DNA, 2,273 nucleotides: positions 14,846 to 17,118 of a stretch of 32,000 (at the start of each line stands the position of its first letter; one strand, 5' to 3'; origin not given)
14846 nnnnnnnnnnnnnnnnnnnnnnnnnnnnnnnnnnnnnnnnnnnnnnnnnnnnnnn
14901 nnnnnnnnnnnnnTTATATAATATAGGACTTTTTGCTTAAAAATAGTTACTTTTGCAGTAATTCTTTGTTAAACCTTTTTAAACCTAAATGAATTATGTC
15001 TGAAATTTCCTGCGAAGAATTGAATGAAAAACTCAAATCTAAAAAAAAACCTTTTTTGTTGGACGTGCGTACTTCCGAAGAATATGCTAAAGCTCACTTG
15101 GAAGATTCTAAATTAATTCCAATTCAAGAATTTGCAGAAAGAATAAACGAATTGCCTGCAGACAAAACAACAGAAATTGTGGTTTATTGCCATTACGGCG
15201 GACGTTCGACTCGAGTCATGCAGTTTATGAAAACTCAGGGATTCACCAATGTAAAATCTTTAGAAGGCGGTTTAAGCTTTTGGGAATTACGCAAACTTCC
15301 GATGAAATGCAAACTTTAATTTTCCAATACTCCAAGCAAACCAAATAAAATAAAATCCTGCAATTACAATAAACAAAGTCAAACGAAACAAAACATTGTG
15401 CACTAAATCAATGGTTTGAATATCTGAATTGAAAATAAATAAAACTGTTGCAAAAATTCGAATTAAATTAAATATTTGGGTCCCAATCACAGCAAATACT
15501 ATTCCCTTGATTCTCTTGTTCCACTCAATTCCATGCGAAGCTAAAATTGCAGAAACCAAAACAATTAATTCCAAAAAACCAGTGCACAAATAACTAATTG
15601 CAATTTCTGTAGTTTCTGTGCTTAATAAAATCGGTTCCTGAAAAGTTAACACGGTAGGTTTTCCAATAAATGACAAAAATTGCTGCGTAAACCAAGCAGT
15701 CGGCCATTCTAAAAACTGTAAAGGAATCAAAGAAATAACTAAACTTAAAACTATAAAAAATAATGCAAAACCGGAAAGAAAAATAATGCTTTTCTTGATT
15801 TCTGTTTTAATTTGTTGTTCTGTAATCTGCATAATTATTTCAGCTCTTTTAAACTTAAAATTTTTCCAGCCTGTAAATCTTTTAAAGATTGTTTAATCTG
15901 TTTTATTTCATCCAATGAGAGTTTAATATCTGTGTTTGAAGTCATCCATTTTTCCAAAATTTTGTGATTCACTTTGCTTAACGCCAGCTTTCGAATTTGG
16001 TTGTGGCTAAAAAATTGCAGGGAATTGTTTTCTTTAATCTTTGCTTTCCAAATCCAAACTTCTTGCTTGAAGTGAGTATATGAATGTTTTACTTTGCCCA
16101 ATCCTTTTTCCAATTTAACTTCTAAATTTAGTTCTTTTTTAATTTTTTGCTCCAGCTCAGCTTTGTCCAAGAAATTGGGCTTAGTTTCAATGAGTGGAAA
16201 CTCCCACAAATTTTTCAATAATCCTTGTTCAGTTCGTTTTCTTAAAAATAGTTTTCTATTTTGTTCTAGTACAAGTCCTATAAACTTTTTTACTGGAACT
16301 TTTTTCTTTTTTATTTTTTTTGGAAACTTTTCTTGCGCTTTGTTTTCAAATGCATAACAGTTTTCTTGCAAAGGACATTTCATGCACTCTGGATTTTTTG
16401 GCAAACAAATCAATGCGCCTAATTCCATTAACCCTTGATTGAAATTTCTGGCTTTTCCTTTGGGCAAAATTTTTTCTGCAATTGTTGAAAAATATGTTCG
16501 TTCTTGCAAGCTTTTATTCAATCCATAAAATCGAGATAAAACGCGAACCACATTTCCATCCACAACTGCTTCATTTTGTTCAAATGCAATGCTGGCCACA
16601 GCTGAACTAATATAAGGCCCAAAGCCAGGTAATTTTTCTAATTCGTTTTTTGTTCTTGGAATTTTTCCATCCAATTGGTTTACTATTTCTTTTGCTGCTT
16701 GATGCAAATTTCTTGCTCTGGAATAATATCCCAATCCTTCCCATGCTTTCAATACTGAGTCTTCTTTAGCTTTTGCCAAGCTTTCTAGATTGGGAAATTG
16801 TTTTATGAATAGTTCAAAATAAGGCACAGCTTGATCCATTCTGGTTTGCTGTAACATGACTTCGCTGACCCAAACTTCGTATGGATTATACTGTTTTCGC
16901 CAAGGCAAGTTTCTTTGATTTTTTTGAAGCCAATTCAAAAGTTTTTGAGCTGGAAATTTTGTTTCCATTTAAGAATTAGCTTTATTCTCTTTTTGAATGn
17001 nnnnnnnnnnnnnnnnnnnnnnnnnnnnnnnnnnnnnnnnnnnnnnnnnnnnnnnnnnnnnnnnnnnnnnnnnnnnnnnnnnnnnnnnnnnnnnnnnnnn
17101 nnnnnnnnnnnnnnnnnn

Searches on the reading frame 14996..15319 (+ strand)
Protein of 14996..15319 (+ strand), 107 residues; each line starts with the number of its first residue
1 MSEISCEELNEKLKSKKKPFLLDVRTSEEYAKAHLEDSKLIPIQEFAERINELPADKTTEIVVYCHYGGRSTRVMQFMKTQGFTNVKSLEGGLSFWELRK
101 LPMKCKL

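Call 5: search_protein_families(library=pfam, proteins=[window:14996-15319:+], max_evalue=0.1)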
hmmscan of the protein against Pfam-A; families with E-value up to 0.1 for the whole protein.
window:14996-15319:+ (107 aa): 1 family
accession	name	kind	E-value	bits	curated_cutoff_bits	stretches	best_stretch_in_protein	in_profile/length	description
PF00581.25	Rhodanese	-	1.6e-19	70.6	22.2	1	7-97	3-100/102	Rhodanese-like domain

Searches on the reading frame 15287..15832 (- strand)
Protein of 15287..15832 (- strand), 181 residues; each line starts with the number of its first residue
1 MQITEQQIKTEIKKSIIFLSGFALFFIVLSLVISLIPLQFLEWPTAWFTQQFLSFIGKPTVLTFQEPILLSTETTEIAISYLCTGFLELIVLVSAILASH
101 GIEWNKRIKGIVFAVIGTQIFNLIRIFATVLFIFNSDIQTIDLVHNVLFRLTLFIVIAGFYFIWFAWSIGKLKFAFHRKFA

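Call 5: search_protein_families(library=pfam, proteins=[window:15287-15832:-], max_evalue=0.1)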
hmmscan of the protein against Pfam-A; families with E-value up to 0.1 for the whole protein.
window:15287-15832:- (181 aa): 1 family
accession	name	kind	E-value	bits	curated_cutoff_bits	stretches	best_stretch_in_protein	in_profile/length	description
PF09721.15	Exosortase_EpsH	-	9.3e-05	22.4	25.7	1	22-164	106-250/254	Transmembrane exosortase (Exosortase_EpsH)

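Call 6: search_protein_families(library=ncbifam, proteins=[window:15287-15832:-], max_evalue=0.1)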
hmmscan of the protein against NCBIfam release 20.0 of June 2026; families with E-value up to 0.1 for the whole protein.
window:15287-15832:- (181 aa): 8 families
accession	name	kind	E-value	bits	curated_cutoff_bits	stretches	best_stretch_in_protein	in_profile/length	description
TIGR04300.1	exosort_XrtM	exception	8.5e-09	36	125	1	46-167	25-142/150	exosortase family protein XrtM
TIGR04178.1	exo_archaeo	signature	8e-08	32.5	23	1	79-167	3-94/97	exosortase/archaeosortase family protein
NF046081.1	exosort_XrtX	exception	1.6e-07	31.4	170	1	40-166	35-160/168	exosortase X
TIGR03762.1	archaeo_artC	exception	1.6e-06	28.2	100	1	18-164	121-270/274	archaeosortase C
TIGR04175.1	archaeo_artD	exception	5.8e-06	26.4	125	1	24-165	7-139/150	archaeosortase D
TIGR04144.1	archaeo_VPXXXP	exception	1.1e-05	25.5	150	1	25-165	10-150/156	archaeosortase B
NF033505.2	paceosortase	exception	8.3e-05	22.7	80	1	34-165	18-142/167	pacearchaeosortase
TIGR03110.1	exosort_Gpos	exception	0.00018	21.5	102.75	1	20-168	29-179/187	exosortase family protein XrtG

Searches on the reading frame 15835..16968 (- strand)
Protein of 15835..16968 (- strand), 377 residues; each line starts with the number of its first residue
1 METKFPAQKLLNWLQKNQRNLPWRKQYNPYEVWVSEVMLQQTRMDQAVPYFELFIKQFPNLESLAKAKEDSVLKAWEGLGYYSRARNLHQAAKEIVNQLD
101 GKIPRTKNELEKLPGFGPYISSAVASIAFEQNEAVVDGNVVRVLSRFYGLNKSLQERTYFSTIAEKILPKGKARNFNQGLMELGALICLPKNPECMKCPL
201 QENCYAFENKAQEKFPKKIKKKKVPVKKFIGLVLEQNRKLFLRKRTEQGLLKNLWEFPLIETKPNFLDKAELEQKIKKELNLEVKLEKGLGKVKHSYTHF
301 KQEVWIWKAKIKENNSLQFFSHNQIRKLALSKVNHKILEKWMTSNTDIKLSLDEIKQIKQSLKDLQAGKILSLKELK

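Call 5: search_protein_families(library=pfam, proteins=[window:15835-16968:-], max_evalue=0.1)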
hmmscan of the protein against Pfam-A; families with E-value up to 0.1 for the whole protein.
window:15835-16968:- (377 aa): 4 families
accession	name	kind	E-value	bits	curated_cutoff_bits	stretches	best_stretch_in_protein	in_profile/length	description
PF00730.31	HhH-GPD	-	5.6e-21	75.3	26.2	1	34-158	1-96/108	HhH-GPD superfamily base excision DNA repair protein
PF14815.12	NUDIX_4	-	1.1e-18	67.5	35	1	232-340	4-113/113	NUDIX domain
PF00633.29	HHH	-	0.0048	17.1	24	1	99-125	2-28/30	Helix-hairpin-helix motif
PF10576.14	EndIII_4Fe-2S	-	0.012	16.3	20.5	1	188-204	1-17/17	Iron-sulfur binding domain of endonuclease III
